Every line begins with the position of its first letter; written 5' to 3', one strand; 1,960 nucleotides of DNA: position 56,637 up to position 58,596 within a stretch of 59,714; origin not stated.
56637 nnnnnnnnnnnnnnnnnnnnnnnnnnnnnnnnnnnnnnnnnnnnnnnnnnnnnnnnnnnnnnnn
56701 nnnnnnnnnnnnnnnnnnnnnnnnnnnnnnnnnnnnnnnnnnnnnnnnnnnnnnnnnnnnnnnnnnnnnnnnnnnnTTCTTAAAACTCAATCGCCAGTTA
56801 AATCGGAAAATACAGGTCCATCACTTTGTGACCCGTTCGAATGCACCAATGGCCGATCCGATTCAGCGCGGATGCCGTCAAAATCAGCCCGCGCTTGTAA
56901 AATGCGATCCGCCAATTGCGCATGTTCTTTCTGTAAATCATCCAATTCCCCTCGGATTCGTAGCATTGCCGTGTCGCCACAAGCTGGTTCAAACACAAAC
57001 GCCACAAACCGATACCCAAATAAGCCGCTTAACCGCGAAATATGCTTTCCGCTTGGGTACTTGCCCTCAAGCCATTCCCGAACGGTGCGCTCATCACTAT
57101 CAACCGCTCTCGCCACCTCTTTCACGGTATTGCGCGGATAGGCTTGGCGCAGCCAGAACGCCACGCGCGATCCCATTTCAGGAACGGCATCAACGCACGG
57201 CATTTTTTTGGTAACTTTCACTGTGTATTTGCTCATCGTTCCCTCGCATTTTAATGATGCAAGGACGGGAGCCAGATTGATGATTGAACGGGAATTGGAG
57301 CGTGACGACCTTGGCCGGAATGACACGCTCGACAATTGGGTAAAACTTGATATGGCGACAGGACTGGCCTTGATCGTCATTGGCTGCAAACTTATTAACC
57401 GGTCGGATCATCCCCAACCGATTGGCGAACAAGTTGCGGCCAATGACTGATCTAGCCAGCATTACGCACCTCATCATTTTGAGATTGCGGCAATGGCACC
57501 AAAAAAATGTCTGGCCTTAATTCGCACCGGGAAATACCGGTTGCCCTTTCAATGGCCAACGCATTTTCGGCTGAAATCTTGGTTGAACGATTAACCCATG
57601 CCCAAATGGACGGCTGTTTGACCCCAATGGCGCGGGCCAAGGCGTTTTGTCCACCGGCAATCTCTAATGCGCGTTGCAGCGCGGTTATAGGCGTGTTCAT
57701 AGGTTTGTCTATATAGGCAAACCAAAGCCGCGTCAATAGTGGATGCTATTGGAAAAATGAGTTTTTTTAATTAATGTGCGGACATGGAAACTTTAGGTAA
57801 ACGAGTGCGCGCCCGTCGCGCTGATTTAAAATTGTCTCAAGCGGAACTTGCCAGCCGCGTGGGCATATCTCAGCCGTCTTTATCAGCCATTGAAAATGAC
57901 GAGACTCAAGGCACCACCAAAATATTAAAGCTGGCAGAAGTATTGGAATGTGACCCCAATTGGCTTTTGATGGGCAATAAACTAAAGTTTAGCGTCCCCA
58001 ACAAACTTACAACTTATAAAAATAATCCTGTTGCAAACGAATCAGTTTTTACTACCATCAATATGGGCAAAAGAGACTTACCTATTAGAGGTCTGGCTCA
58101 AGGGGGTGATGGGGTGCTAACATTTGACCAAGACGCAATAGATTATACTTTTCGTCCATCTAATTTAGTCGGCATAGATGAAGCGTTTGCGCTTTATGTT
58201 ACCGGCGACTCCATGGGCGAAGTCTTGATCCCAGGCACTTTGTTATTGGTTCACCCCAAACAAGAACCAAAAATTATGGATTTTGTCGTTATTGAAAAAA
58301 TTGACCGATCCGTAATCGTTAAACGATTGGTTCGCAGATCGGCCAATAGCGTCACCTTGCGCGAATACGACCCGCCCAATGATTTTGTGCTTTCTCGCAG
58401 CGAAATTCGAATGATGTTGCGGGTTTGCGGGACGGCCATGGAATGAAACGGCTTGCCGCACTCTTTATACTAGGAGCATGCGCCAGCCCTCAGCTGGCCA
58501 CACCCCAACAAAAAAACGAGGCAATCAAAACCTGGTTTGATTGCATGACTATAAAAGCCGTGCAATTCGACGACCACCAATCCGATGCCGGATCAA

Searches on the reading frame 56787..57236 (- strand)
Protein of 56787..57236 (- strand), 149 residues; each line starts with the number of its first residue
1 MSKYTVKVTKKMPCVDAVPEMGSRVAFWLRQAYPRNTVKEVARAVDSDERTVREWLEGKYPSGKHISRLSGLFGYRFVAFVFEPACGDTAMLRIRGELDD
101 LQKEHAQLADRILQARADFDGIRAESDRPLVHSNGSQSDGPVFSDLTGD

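Call 83: search_protein_families(library=phrogs, proteins=[window:56787-57236:-], max_evalue=0.01)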
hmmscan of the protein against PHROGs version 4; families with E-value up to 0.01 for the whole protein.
window:56787-57236:- (149 aa): 1 family
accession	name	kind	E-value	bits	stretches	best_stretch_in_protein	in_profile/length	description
phrog_23106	-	unknown function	0.006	17.6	0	35-60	29-54/102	-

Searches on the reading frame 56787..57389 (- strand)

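Call 10: search_protein_families(library=phrogs, proteins=[window:56787-57389:-], max_evalue=0.01)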
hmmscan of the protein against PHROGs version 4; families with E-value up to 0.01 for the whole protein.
window:56787-57389:- (200 aa): 0 families

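Call 22: search_protein_families(library=pfam, proteins=[window:56787-57389:-], max_evalue=0.01)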
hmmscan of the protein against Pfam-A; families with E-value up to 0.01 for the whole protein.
window:56787-57389:- (200 aa): 2 families
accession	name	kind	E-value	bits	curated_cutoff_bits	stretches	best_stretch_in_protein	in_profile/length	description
PF21320.3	HTH_65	-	0.0011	19.5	24.1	1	83-109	21-47/75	Rv2258c-like winged HTH domain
PF01381.28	HTH_3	-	0.0048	17.3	23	1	88-128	11-52/55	Helix-turn-helix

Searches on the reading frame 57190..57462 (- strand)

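Call 82: search_protein_families(library=pfam, proteins=[window:57190-57462:-], max_evalue=0.1)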
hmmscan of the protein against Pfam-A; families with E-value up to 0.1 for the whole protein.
window:57190-57462:- (90 aa): 1 family
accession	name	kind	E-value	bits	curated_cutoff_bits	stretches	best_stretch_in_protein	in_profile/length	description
PF04008.19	Adenosine_kin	-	0.091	13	25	0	37-84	18-65/154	Adenosine specific kinase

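Call 83: search_protein_families(library=phrogs, proteins=[window:57190-57462:-], max_evalue=0.01)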
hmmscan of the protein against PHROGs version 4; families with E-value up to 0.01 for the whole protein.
window:57190-57462:- (90 aa): 0 families

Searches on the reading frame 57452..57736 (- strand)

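Call 22: search_protein_families(library=pfam, proteins=[window:57452-57736:-], max_evalue=0.01)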
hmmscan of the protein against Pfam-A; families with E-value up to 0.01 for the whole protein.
window:57452-57736:- (94 aa): 3 families
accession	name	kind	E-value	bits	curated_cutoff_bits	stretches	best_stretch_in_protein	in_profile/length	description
PF15943.11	YdaS_toxin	-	8.2e-21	74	30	1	20-78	1-61/65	Bacterial toxin YdaS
PF01381.28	HTH_3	-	2.2e-06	28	23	1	30-73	12-55/55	Helix-turn-helix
PF14549.12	P22_Cro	-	0.00024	21.3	30.2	1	27-67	9-46/60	DNA-binding transcriptional regulator Cro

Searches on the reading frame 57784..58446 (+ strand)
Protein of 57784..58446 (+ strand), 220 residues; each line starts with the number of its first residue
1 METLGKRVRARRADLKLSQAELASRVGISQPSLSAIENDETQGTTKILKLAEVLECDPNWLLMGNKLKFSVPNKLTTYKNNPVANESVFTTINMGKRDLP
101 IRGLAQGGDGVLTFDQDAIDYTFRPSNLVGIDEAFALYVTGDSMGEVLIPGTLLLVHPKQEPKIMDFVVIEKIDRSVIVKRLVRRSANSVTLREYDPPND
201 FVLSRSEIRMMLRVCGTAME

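Call 22: search_protein_families(library=pfam, proteins=[window:57784-58446:+], max_evalue=0.01)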
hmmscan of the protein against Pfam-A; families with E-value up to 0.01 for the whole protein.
window:57784-58446:+ (220 aa): 7 families
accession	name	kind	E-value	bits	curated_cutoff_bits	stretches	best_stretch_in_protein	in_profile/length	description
PF01381.28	HTH_3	-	1.2e-12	48.1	23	1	8-61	1-55/55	Helix-turn-helix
PF12844.13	HTH_19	-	1.5e-11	44.5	30.2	1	5-65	1-62/64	Helix-turn-helix domain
PF00717.28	Peptidase_S24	-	1.1e-10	41.7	23.3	1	104-197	5-96/116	Peptidase S24-like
PF13560.12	HTH_31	-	3.7e-09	37.2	27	1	4-58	2-58/64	Helix-turn-helix domain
PF13443.12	HTH_26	-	4e-07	30.6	22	1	11-58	5-54/63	Cro/C1-type HTH DNA-binding domain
PF13744.12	HTH_37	-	0.00029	21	27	1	4-43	19-58/80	Helix-turn-helix domain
PF13413.12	HTH_25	-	0.00043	20.5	24.6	1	9-41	3-35/62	Helix-turn-helix domain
